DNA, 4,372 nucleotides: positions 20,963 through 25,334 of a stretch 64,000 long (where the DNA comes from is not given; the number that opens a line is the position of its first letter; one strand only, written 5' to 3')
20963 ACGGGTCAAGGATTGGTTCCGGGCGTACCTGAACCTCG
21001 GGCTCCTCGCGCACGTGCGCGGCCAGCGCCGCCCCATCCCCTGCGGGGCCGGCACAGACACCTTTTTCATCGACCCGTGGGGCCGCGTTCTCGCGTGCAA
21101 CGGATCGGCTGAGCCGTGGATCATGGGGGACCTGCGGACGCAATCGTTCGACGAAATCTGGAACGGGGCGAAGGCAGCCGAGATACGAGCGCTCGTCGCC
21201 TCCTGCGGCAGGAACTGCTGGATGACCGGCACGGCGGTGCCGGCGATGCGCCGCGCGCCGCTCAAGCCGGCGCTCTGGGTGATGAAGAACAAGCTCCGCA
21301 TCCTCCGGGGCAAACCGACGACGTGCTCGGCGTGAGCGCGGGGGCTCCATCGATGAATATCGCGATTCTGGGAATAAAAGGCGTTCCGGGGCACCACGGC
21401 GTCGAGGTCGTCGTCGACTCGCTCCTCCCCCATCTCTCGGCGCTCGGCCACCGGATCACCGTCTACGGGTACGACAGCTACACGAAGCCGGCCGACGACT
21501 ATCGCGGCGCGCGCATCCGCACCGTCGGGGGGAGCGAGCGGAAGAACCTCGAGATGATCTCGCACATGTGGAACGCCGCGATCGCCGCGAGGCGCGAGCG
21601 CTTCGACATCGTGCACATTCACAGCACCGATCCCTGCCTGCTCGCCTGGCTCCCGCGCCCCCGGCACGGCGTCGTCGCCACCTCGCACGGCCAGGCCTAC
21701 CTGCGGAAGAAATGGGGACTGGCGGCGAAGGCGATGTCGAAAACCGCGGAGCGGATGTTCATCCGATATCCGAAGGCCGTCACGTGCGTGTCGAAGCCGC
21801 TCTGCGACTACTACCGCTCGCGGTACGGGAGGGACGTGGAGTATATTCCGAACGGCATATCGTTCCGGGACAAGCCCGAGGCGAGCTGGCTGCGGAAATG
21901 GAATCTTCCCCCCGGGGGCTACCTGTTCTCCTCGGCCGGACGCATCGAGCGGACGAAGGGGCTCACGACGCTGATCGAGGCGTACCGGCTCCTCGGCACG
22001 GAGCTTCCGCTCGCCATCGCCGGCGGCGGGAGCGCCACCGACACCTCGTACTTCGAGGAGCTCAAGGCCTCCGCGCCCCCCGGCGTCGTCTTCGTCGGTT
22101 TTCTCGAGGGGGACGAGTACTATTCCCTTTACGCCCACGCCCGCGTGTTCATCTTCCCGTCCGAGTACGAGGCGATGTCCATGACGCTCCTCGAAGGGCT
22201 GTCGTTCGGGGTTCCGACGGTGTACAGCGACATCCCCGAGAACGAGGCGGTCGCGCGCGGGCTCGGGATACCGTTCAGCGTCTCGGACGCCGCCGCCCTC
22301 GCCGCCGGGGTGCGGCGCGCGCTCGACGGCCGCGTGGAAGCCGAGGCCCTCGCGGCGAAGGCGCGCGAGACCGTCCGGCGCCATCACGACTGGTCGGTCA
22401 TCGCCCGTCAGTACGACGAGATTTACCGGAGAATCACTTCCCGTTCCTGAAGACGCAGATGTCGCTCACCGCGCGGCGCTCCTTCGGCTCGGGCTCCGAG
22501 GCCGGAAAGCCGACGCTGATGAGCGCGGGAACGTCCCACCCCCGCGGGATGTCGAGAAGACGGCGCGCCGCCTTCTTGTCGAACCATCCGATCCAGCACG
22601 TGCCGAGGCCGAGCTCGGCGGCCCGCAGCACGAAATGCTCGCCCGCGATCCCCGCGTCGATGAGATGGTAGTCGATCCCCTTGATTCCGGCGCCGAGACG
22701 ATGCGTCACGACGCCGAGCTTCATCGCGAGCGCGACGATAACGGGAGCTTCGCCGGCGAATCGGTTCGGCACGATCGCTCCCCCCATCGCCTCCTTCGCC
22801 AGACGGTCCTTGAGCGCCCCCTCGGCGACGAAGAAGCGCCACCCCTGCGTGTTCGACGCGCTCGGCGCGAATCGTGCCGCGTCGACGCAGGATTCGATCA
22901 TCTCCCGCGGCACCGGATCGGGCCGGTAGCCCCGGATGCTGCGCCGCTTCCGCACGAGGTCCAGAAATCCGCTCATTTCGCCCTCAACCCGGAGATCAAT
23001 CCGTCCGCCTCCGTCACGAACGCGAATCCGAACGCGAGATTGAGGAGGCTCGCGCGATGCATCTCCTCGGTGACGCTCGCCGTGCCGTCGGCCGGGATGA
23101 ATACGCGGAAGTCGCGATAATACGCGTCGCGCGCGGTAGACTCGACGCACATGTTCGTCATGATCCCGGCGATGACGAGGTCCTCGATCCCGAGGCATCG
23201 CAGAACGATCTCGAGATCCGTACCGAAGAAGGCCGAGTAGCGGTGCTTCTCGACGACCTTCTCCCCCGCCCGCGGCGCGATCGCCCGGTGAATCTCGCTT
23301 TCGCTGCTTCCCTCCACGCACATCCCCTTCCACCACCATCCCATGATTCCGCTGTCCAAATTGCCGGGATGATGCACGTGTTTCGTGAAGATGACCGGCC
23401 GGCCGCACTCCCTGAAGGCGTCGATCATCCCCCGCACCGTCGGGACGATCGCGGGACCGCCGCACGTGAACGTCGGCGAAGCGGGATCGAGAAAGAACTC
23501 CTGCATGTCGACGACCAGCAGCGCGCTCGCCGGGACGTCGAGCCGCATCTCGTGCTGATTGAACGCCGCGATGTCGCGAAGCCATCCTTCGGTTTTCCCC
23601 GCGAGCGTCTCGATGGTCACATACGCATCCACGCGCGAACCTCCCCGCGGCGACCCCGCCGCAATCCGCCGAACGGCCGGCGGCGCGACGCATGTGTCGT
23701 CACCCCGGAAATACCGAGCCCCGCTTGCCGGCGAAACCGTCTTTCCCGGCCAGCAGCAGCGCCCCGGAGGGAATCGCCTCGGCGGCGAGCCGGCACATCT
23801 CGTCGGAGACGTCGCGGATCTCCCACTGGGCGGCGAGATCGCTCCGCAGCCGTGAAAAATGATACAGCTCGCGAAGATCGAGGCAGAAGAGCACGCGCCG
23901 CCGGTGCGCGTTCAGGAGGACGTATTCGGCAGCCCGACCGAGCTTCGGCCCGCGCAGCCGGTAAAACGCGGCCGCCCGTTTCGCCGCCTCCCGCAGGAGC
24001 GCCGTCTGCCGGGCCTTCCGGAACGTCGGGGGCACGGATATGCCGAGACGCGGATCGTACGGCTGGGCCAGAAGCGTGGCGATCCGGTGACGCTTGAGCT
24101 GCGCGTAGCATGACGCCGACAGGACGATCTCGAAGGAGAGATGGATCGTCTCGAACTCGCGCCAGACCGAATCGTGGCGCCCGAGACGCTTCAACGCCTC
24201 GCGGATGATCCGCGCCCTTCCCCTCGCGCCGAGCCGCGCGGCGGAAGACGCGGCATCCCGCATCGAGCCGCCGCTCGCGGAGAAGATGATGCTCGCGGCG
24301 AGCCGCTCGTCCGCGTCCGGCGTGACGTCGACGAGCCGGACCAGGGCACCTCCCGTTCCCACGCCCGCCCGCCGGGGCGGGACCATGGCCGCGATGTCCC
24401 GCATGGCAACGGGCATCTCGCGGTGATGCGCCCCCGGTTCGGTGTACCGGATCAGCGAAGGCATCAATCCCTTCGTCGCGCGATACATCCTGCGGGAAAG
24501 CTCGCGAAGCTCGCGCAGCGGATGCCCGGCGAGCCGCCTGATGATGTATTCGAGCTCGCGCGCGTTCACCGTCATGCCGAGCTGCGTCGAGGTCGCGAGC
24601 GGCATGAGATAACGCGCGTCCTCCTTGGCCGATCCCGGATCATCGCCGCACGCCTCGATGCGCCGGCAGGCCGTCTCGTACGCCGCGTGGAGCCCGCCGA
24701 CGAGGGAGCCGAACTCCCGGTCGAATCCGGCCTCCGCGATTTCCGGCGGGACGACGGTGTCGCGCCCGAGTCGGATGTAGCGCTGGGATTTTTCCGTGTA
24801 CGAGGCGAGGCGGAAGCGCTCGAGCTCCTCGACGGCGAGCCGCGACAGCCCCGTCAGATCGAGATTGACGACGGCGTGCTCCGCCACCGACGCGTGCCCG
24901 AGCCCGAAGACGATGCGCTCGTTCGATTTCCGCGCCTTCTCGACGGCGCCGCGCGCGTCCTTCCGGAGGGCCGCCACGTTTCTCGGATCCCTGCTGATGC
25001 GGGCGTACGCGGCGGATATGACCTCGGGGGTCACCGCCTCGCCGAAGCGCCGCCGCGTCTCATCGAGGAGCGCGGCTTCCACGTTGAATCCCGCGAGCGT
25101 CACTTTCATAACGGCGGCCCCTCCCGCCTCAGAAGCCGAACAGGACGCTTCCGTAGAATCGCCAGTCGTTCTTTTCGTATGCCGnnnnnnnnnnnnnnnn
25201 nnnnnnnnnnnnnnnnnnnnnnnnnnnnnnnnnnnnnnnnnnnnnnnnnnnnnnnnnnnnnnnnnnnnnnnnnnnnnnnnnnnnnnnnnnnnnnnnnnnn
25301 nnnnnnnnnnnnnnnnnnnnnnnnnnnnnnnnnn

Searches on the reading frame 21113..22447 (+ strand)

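Call 27: search_protein_families(library=pfam, proteins=[window:21113-22447:+], max_evalue=0.00001)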
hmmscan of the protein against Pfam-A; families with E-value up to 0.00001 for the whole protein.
window:21113-22447:+ (445 aa): 5 families
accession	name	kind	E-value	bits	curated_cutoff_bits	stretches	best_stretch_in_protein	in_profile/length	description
PF13439.12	Glyco_transf_4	-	1.1e-24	87.7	28.5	1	96-249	3-166/170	Glycosyltransferase Family 4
PF00534.26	Glycos_transf_1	-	9.9e-24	84.2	26.4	1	260-419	6-171/172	Glycosyl transferases group 1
PF13692.12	Glyco_trans_1_4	-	1.7e-20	74.2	27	1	274-405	6-141/142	Glycosyl transferases group 1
PF13579.12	Glyco_trans_4_4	-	2.2e-15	57.8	29.7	1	96-248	2-158/158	Glycosyl transferase 4-like domain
PF13524.12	Glyco_trans_1_2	-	5e-11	43.2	25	1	289-434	7-142/144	Glycosyl transferase-like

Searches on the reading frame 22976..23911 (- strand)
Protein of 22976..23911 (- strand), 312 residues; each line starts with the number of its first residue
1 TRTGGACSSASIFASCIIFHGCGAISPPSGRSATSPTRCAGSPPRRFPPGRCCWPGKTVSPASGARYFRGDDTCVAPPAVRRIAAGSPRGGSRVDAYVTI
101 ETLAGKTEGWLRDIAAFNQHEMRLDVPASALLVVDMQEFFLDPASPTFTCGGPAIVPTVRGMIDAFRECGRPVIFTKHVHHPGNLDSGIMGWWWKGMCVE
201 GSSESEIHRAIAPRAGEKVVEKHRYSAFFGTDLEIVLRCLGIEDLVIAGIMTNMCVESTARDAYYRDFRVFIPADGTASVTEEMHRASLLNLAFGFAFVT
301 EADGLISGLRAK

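Call 27: search_protein_families(library=pfam, proteins=[window:22976-23911:-], max_evalue=0.00001)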
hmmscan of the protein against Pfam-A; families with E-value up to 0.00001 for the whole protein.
window:22976-23911:- (312 aa): 1 family
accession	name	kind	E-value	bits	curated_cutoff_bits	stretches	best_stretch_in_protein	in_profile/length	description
PF00857.26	Isochorismatase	-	2.3e-46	158.5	27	1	129-302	1-173/175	Isochorismatase domain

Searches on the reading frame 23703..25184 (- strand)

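Call 27: search_protein_families(library=pfam, proteins=[window:23703-25184:-], max_evalue=0.00001)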
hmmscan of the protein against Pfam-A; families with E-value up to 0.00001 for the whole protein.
window:23703-25184:- (494 aa): 1 family
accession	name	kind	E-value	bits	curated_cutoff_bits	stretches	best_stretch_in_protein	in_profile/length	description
PF02511.20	Thy1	-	6.5e-62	209.2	24.8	2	52-242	8-190/191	Thymidylate synthase complementing protein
